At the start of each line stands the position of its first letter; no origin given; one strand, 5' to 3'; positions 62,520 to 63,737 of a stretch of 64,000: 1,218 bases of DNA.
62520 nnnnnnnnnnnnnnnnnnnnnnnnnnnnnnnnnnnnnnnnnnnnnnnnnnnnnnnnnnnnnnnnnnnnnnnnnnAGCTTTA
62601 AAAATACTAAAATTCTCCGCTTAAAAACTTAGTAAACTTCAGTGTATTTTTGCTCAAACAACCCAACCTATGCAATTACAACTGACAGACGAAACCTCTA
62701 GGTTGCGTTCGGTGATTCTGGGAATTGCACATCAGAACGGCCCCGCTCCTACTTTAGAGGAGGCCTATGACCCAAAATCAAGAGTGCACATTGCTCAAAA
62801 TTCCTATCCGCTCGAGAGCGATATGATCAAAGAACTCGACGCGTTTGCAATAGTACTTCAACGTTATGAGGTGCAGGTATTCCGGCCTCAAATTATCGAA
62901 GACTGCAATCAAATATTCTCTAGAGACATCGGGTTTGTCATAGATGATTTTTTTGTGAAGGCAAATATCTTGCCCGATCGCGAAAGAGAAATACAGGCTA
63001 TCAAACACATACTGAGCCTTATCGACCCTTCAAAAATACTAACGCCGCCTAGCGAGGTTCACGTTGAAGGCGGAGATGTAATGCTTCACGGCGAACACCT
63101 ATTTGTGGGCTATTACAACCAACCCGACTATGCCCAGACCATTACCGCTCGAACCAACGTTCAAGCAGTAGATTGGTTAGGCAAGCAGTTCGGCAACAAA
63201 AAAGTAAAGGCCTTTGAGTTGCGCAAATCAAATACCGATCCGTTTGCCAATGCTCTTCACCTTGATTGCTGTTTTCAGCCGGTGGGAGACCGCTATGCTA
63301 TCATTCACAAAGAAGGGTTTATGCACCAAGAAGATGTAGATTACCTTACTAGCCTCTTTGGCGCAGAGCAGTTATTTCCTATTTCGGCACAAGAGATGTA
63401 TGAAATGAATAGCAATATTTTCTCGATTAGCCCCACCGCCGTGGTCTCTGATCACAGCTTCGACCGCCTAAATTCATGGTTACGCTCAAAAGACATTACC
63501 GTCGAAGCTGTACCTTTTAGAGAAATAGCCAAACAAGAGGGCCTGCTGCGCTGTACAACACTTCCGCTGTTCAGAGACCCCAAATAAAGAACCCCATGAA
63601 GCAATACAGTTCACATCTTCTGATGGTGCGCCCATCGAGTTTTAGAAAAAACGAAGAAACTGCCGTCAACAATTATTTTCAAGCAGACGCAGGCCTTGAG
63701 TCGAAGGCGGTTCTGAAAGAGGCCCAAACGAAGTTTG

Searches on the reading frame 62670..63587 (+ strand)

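Call 73: search_protein_families(library=pfam, proteins=[window:62670-63587:+], max_evalue=0.00001)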
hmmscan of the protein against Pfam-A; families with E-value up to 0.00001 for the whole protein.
window:62670-63587:+ (305 aa): 1 family
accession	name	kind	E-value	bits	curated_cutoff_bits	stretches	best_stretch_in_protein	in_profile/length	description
PF02274.22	ADI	-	1.3e-07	31.5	22.8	0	240-302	315-377/377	Arginine deiminase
